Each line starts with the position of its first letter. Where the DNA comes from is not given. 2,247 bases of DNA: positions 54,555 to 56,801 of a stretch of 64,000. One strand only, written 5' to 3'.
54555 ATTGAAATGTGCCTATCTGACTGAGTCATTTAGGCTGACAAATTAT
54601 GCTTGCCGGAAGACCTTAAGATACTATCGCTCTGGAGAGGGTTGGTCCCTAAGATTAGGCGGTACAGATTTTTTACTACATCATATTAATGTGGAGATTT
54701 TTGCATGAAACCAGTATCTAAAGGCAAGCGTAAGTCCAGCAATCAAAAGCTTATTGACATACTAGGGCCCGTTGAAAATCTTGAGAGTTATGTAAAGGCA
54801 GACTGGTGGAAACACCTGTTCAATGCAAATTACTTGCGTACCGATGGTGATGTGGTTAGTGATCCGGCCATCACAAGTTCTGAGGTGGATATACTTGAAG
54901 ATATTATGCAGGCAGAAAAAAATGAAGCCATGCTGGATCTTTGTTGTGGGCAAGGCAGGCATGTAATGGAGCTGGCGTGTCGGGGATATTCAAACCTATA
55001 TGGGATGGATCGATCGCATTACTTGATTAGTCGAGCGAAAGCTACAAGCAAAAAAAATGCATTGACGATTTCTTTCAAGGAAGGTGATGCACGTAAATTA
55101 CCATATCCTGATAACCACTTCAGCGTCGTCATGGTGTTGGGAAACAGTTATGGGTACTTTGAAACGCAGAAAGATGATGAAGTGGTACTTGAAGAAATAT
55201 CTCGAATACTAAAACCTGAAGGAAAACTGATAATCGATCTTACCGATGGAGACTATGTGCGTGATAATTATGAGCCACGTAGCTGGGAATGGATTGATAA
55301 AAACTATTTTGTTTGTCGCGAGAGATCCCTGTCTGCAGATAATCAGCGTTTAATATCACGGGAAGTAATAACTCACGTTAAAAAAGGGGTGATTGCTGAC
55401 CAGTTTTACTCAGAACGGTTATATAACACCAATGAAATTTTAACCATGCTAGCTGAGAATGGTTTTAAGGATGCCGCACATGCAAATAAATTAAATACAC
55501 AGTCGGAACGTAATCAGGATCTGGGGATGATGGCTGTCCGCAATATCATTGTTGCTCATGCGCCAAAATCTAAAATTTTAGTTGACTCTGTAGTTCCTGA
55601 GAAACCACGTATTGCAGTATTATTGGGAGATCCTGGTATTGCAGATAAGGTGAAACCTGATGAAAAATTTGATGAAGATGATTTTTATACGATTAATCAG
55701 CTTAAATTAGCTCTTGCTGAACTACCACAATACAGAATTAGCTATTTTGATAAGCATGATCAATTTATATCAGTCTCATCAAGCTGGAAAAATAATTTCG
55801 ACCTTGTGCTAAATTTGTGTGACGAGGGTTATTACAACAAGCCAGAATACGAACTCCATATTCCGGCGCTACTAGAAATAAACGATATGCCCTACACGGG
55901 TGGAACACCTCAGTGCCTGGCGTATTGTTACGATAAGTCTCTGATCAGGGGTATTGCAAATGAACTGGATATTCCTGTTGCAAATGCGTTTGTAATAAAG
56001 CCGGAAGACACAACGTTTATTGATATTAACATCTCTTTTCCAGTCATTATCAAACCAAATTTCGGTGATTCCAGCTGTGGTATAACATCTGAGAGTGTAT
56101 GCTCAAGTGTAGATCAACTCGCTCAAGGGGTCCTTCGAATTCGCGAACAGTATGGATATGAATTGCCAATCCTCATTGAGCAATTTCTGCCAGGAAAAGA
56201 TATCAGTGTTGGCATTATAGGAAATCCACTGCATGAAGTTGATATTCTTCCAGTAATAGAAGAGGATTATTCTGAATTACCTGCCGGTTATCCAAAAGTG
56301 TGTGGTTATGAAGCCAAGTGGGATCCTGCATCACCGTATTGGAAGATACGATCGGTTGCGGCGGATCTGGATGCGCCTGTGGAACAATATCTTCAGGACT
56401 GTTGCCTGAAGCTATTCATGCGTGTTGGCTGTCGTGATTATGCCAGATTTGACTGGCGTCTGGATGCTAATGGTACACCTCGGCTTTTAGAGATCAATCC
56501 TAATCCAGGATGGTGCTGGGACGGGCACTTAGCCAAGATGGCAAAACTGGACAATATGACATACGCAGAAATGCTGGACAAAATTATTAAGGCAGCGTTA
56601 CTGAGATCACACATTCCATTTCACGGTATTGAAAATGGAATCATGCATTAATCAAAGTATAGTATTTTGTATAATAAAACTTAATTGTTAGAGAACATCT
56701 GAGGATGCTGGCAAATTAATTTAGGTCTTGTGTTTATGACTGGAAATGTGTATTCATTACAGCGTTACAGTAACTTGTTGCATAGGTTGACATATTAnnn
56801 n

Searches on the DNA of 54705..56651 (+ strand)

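Call 48: search_rna_families(sources=[L005, L007, L009, L024, L072, L088, L087], threshold=gathering)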
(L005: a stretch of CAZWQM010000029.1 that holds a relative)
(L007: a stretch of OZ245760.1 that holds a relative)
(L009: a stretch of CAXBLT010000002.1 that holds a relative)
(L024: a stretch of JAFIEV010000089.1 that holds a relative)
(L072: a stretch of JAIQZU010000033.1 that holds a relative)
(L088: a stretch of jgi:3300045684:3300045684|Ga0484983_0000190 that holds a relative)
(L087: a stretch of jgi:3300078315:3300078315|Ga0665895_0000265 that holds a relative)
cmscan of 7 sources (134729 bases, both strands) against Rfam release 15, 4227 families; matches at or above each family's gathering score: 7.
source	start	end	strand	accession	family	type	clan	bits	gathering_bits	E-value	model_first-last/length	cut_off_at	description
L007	15581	15654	-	RF00005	tRNA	Gene; tRNA;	CL00001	74.3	29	4.4e-14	1-71/71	no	tRNA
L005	2501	2574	-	RF00005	tRNA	Gene; tRNA;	CL00001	68.2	29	2.1e-12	1-71/71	no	tRNA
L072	1283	1355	+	RF00005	tRNA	Gene; tRNA;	CL00001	68.2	29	2e-12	1-71/71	no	tRNA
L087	10578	10651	+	RF00005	tRNA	Gene; tRNA;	CL00001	64.4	29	2.3e-11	1-71/71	no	tRNA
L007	19545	19616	-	RF00005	tRNA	Gene; tRNA;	CL00001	62.9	29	6e-11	1-71/71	no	tRNA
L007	13419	13502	+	RF00005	tRNA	Gene; tRNA;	CL00001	56.1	29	4.4e-09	1-71/71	no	tRNA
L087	4894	4975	+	RF00005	tRNA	Gene; tRNA;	CL00001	50.9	29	1.2e-07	1-71/71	no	tRNA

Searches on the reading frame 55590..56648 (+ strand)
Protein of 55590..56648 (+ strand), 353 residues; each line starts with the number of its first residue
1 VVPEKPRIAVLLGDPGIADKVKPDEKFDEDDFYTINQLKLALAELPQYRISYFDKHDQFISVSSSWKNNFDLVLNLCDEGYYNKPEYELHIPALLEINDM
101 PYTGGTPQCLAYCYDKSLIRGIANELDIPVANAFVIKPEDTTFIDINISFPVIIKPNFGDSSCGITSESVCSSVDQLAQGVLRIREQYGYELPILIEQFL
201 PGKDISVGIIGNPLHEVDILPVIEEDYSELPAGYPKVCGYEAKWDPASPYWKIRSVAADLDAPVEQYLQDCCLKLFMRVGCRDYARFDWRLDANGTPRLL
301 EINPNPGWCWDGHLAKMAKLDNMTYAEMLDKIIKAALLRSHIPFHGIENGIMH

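Call 66: search_protein_representatives(protein=window:55590-56648:+)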
Query: 353 residues. Proteins with E-value up to 0.001 (for the whole library): 9210; up to 1e-10: 3745; up to 1e-30: 404. The best 150 are listed.
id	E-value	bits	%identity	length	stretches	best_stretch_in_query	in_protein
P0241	1.7e-127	442.0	57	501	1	7-341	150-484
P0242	5.6e-127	440.3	57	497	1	5-339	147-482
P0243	1.7e-117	409.0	53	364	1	7-339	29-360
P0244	6.0e-117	407.3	51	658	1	7-338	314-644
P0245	5.3e-116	404.2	53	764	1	7-340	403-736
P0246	1.2e-101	356.9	50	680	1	7-340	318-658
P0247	3.2e-101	355.5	50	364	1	7-339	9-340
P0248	4.8e-100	351.6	49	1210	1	7-340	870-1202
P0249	5.2e-100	351.5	48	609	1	3-343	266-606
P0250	5.2e-95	335.1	44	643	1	8-351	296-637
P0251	1.5e-91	323.7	47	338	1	5-339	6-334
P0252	2.6e-90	319.6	47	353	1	7-338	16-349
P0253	3.2e-90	319.3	44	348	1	6-338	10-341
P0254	1.8e-89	316.9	47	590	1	2-323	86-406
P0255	1.1e-88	314.2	46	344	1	26-339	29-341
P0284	6.5e-68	245.9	41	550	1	6-339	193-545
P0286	2.2e-66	240.9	39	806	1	3-339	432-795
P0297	1.1e-62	228.7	41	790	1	6-338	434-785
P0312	2.3e-57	211.2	46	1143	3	145-293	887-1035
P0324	1.2e-54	202.2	38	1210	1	8-339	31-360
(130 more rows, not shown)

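Call 67: search_protein_families(library=pfam, proteins=[P0241, P0245, P0248, P0249, P0254, P0284, P0286, P0297, P0324, P0312], max_evalue=0.0001)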
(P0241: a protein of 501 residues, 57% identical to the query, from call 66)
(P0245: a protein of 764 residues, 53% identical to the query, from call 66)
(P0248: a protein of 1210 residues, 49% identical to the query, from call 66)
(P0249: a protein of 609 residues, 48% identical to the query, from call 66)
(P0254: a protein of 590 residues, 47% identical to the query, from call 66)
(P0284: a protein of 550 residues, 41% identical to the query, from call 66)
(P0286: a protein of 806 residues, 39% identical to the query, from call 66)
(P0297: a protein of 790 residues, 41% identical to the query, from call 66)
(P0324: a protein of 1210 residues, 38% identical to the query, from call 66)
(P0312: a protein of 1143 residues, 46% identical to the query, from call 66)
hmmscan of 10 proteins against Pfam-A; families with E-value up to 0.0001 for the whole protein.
P0241 (501 aa): 1 family
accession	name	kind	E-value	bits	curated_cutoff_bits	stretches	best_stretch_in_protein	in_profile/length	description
PF07478.18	Dala_Dala_lig_C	-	9.9e-24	84.4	24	1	286-477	22-204/204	D-ala D-ala ligase C-terminus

P0245 (764 aa): 7 families
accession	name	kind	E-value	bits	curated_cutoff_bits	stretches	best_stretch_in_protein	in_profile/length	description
PF07478.18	Dala_Dala_lig_C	-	8e-23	81.4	24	1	542-726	33-200/204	D-ala D-ala ligase C-terminus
PF13649.12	Methyltransf_25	-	5.2e-18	66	27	1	77-173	2-97/97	Methyltransferase domain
PF08241.18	Methyltransf_11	-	2.3e-15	57.4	21.2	1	77-176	1-94/95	Methyltransferase domain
PF13847.12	Methyltransf_31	-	1.9e-11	44.2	27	1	73-181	4-113/145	Methyltransferase domain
PF01209.24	Ubie_methyltran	-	5.6e-07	29.6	20.1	1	67-176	42-150/233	ubiE/COQ5 methyltransferase family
PF13489.12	Methyltransf_23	-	1.8e-06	28.2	27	1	61-254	10-159/164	Methyltransferase domain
PF08242.18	Methyltransf_12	-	1.2e-05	26.3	30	0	77-175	1-98/98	Methyltransferase domain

P0248 (1210 aa): 8 families
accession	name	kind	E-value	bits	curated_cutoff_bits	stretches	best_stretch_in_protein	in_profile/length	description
PF23598.1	LRR_14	-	1.9e-39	135.9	40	5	603-683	43-121/353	Leucine-rich repeat region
PF13855.12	LRR_8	-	1.3e-26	92.6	27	3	609-665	3-61/61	Leucine rich repeat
PF12799.13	LRR_4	-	2.4e-23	82.1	27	1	631-668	2-39/44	Leucine Rich repeats (2 copies)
PF07478.18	Dala_Dala_lig_C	-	1.1e-17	64.7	24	1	989-1195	5-203/204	D-ala D-ala ligase C-terminus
PF00560.39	LRR_1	-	6.7e-17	58.4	20.6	0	632-652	2-23/23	Leucine Rich Repeat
PF14580.12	LRR_9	-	7.8e-08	32.5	30.5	0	541-644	22-127/175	Leucine-rich repeat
PF23286.1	LRR_13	-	1.4e-07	31.9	30.1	0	733-805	15-88/210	Disease resistance protein RPS4B-like, leucine-rich repeats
PF23211.1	LRR_LRWD1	-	9.6e-06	25.9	28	0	602-682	37-115/190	Leucine-rich repeat and WD repeat-containing protein 1, LRR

P0249 (609 aa): 7 families
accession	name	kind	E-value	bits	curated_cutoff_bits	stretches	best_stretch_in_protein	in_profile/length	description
PF07478.18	Dala_Dala_lig_C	-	3.4e-22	79.4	24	1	411-596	35-203/204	D-ala D-ala ligase C-terminus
PF13649.12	Methyltransf_25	-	7.6e-13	49.4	27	1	57-154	1-97/97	Methyltransferase domain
PF13847.12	Methyltransf_31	-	1.8e-12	47.6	27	1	55-175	5-127/145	Methyltransferase domain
PF08241.18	Methyltransf_11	-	1.6e-10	41.9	21.2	1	58-158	1-95/95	Methyltransferase domain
PF13489.12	Methyltransf_23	-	6e-10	39.5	27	1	40-237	8-161/164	Methyltransferase domain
PF01209.24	Ubie_methyltran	-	1.9e-06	27.8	20.1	1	48-163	42-156/233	ubiE/COQ5 methyltransferase family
PF13535.11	ATP-grasp_4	-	7.9e-05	22.8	27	0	412-487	2-85/160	ATP-grasp domain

P0254 (590 aa): 2 families
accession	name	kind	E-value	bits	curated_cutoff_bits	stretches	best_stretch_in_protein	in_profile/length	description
PF07478.18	Dala_Dala_lig_C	-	2.2e-16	60.4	24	1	233-393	37-180/204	D-ala D-ala ligase C-terminus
PF00856.33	SET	-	2e-11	44.7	22.4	1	455-546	1-105/105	SET domain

P0284 (550 aa): 1 family
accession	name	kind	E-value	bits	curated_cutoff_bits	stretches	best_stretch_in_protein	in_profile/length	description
PF07478.18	Dala_Dala_lig_C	-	4.4e-19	69.2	24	1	313-540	5-204/204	D-ala D-ala ligase C-terminus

P0286 (806 aa): 9 families
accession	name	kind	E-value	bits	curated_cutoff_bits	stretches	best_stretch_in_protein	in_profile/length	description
PF07478.18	Dala_Dala_lig_C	-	6.7e-24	85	24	1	556-789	2-203/204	D-ala D-ala ligase C-terminus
PF13649.12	Methyltransf_25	-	8.8e-21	74.9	27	1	184-282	1-97/97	Methyltransferase domain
PF13847.12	Methyltransf_31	-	5.8e-16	58.9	27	1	181-290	4-113/145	Methyltransferase domain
PF08241.18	Methyltransf_11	-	6.9e-15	55.9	21.2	1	185-285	1-94/95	Methyltransferase domain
PF01209.24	Ubie_methyltran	-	2.2e-12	47.3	20.1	1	180-285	47-150/233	ubiE/COQ5 methyltransferase family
PF08242.18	Methyltransf_12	-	4.6e-10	40.6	30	1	185-283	1-97/98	Methyltransferase domain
PF02390.23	Methyltransf_4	-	2.4e-05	24.3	24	0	181-236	2-58/173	Putative methyltransferase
PF13489.12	Methyltransf_23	-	3.9e-05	23.9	27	1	173-293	13-123/164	Methyltransferase domain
PF13535.11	ATP-grasp_4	-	7.4e-05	22.8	27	0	593-654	2-70/160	ATP-grasp domain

P0297 (790 aa): 6 families
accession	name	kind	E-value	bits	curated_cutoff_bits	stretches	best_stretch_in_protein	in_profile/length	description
PF13649.12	Methyltransf_25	-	6.3e-19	68.9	27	1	132-232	1-97/97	Methyltransferase domain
PF07478.18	Dala_Dala_lig_C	-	3e-16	60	24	1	577-780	26-203/204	D-ala D-ala ligase C-terminus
PF08241.18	Methyltransf_11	-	1.5e-14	54.8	21.2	1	133-236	1-95/95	Methyltransferase domain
PF13847.12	Methyltransf_31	-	2.6e-12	47.1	27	1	130-240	5-113/145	Methyltransferase domain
PF01209.24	Ubie_methyltran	-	1.1e-09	38.4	20.1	1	127-235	46-150/233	ubiE/COQ5 methyltransferase family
PF08242.18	Methyltransf_12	-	6.6e-09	36.8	30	1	133-234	1-98/98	Methyltransferase domain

P0324 (1210 aa): 3 families
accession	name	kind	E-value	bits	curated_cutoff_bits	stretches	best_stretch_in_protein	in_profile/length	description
PF00326.27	Peptidase_S9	-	3e-49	167.8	22.6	1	951-1163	3-210/213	Prolyl oligopeptidase family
PF02897.21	Peptidase_S9_N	-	2.3e-35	122.6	24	1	456-817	20-361/414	Prolyl oligopeptidase, N-terminal beta-propeller domain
PF07478.18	Dala_Dala_lig_C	-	3.3e-17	63.1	24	1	157-353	20-202/204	D-ala D-ala ligase C-terminus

P0312 (1143 aa): 7 families
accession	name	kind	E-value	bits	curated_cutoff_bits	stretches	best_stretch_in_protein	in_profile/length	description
PF13649.12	Methyltransf_25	-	5.5e-18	65.9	27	1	211-309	1-95/97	Methyltransferase domain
PF13847.12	Methyltransf_31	-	5.7e-15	55.7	27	1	210-319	6-113/145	Methyltransferase domain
PF07478.18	Dala_Dala_lig_C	-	2e-12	47.5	24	1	884-1034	29-162/204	D-ala D-ala ligase C-terminus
PF08241.18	Methyltransf_11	-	2.5e-12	47.7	21.2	1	212-314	1-94/95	Methyltransferase domain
PF01209.24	Ubie_methyltran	-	1.4e-09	38.1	20.1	1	204-314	44-150/233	ubiE/COQ5 methyltransferase family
PF08242.18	Methyltransf_12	-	1.7e-06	29.1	30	1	212-312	1-97/98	Methyltransferase domain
PF05175.20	MTS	-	2.4e-05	24.5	23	1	210-281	34-103/170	Methyltransferase small domain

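Call 68: find_encoding_contigs(protein=P0243, flank=6000, max_places=2)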
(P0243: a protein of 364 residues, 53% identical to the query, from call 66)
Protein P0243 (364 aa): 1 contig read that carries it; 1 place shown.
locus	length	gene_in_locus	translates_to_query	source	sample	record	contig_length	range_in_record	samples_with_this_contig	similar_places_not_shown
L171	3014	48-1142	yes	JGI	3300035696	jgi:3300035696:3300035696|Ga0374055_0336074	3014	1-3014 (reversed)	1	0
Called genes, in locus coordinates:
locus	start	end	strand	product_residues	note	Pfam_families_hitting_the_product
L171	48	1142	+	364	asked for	PF07478:Dala_Dala_lig_C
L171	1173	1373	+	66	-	-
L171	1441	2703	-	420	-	PF00512:HisKA, PF13581:HATPase_c_2 (weak), PF02518:HATPase_c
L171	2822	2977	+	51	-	-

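Call 69: find_encoding_contigs(protein=P0254, flank=6000, max_places=2)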
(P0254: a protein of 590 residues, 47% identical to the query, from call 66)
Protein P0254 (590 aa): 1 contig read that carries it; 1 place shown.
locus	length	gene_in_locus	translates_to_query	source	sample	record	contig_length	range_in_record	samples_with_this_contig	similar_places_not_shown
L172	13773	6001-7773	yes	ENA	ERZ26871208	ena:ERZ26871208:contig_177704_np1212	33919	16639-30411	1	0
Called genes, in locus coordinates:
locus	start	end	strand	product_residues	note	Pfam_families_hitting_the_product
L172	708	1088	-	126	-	-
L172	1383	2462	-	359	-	-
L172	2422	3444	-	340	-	PF00026:Asp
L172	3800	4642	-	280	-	-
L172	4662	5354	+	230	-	PF04185:Phosphoesterase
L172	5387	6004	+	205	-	PF13489:Methyltransf_23, PF01209:Ubie_methyltran, PF05175:MTS (weak), PF13847:Methyltransf_31, PF08241:Methyltransf_11, PF08242:Methyltransf_12, PF13649:Methyltransf_25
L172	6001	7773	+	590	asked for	PF07478:Dala_Dala_lig_C, PF00856:SET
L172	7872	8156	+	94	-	PF00856:SET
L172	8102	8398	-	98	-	-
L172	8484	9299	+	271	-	-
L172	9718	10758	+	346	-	PF00664:ABC_membrane, PF00005:ABC_tran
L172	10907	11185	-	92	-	-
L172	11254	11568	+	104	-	PF00027:cNMP_binding (weak)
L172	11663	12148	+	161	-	-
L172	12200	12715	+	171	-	-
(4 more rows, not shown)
